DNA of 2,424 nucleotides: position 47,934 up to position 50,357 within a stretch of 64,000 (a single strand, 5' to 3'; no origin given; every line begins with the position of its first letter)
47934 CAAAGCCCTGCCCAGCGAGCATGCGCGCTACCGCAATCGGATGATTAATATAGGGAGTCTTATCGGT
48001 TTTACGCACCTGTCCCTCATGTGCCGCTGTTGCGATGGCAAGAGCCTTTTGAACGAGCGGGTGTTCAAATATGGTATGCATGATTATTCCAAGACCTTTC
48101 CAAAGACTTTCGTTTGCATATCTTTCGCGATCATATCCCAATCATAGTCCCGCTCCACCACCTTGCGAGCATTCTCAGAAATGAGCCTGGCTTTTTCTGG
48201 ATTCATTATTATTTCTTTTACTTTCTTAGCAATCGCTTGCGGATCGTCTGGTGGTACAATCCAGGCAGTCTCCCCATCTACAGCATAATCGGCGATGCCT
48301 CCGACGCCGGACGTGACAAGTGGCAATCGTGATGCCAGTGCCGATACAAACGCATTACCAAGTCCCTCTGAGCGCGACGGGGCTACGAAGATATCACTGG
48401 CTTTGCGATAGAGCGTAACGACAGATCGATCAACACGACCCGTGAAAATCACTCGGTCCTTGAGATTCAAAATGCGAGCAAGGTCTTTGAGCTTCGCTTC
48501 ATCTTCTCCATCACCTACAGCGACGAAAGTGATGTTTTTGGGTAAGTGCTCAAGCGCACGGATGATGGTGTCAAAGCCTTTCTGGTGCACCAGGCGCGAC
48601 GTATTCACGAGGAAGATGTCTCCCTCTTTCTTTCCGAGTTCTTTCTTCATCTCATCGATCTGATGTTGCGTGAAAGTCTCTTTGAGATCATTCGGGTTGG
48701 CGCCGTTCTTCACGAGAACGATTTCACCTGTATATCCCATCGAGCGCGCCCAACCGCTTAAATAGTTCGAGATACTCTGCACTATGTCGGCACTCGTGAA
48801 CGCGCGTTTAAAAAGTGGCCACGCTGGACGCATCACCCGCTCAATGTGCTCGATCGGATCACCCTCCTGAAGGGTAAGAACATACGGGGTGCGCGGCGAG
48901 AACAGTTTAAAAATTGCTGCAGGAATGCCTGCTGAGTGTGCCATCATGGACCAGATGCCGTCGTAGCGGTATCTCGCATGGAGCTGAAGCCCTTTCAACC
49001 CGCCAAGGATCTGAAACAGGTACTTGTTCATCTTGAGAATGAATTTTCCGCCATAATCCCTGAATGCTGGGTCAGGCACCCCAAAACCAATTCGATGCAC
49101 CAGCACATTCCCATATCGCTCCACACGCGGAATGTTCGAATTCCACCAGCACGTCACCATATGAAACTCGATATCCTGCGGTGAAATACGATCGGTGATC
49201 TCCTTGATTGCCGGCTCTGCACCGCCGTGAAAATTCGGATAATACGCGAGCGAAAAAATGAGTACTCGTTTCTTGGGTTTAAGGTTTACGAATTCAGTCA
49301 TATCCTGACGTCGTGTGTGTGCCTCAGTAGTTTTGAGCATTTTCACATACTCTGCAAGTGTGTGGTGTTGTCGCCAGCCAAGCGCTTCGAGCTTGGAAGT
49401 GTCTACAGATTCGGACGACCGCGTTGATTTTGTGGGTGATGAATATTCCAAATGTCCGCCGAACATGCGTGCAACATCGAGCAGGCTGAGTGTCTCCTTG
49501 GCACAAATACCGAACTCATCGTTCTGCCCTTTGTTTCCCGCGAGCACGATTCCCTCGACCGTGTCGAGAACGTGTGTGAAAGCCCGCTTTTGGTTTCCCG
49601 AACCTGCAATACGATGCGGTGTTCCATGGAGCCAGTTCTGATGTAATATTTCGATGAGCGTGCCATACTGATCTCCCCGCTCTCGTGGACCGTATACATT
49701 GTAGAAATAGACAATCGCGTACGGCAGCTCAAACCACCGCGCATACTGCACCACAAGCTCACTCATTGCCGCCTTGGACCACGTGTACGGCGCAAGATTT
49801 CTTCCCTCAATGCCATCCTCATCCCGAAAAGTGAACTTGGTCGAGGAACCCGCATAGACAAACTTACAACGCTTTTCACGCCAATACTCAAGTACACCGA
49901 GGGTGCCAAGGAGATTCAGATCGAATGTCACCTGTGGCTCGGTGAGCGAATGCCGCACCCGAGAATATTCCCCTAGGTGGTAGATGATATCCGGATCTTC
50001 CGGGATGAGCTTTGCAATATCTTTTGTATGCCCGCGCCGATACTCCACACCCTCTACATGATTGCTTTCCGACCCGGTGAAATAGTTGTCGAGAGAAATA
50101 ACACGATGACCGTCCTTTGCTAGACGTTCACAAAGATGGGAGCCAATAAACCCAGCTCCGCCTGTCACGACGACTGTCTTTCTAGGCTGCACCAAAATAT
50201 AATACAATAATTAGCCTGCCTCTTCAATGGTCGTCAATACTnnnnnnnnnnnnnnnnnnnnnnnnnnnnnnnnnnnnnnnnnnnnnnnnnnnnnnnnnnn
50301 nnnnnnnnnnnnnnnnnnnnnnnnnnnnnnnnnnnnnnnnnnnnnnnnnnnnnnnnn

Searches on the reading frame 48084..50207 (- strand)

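Call 67: search_protein_families(library=pfam, proteins=[window:48084-50207:-], max_evalue=0.0001)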
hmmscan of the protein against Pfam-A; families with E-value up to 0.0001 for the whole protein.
window:48084-50207:- (707 aa): 10 families
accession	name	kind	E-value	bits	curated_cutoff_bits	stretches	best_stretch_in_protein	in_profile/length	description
PF01370.27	Epimerase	-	6.9e-43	147.2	20.9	1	12-229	1-230/240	NAD dependent epimerase/dehydratase family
PF00534.26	Glycos_transf_1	-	1.1e-40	139.4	26.4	1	517-682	2-171/172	Glycosyl transferases group 1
PF16363.11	GDP_Man_Dehyd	-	5e-35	122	27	1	14-256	2-269/332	GDP-mannose 4,6 dehydratase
PF13692.12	Glyco_trans_1_4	-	1.4e-31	110.1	27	1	534-668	5-141/142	Glycosyl transferases group 1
PF13439.12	Glyco_transf_4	-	6.2e-09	36.5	28.5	1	328-505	2-168/170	Glycosyltransferase Family 4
PF20706.3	GT4-conflict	-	4.2e-08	33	26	1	538-696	205-384/385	Family 4 Glycosyltransferase in conflict systems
PF01073.25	3Beta_HSD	-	2.7e-05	23.8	22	1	13-128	1-122/280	3-beta hydroxysteroid dehydrogenase/isomerase family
PF13579.12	Glyco_trans_4_4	-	2.9e-05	24.9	29.7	0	328-502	1-158/158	Glycosyl transferase 4-like domain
PF04321.23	RmlD_sub_bind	-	4e-05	23.3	27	1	11-127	2-105/287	RmlD substrate binding domain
PF13524.12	Glyco_trans_1_2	-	4.6e-05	23.8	25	1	550-697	7-142/144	Glycosyl transferase-like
